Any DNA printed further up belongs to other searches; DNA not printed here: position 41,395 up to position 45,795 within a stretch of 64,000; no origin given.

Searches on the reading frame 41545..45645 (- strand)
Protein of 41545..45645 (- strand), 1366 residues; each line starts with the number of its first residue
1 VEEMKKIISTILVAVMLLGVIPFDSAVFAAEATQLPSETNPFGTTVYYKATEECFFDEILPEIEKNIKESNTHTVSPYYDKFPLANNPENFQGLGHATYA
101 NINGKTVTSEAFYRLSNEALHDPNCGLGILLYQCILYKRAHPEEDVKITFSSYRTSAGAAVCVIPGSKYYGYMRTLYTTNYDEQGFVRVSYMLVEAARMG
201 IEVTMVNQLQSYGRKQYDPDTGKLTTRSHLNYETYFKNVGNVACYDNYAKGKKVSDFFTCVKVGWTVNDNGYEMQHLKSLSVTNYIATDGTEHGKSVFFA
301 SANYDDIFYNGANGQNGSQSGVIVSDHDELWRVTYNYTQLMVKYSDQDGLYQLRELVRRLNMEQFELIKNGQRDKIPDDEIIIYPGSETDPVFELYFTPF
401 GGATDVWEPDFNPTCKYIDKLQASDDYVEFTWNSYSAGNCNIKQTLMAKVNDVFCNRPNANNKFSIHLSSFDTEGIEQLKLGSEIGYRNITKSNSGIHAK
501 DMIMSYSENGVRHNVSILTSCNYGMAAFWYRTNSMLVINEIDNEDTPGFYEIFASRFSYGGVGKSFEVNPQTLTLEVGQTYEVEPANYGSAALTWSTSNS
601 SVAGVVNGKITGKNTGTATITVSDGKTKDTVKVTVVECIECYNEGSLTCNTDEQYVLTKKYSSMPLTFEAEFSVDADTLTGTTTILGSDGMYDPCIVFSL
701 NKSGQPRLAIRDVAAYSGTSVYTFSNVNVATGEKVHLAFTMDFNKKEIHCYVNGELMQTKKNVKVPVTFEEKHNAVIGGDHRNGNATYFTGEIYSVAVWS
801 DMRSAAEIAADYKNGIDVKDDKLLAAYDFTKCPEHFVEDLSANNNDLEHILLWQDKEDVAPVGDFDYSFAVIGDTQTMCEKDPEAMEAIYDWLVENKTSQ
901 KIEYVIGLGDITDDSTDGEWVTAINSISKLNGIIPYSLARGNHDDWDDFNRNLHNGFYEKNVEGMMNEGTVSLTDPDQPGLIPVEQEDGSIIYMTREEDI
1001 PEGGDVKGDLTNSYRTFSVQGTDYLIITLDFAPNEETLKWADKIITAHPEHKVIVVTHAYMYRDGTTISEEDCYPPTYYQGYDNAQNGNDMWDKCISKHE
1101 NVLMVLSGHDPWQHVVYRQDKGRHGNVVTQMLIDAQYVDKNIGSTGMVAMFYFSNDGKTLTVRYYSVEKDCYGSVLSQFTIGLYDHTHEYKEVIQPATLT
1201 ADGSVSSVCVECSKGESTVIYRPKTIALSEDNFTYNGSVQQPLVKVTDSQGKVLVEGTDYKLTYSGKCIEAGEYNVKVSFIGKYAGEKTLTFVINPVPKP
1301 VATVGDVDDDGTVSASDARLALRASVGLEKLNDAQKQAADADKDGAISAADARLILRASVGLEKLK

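Call 65: search_protein_families(library=pfam, proteins=[window:41545-45645:-], max_evalue=0.00001)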
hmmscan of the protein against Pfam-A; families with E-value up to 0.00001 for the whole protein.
window:41545-45645:- (1366 aa): 4 families
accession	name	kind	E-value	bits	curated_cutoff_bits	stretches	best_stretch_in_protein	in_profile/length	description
PF13385.13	Laminin_G_3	-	1.6e-16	61.2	27.6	1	664-809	17-151/151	Concanavalin A-like lectin/glucanases superfamily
PF00149.33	Metallophos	-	1e-09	39.5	21.5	1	868-1111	2-189/191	Calcineurin-like phosphoesterase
PF00404.24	Dockerin_1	-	6.8e-08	33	22.9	1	1305-1355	2-52/57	Dockerin type I domain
PF02368.24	Big_2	-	3.8e-06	27.2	22.8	1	564-635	3-79/79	Bacterial Ig-like domain (group 2)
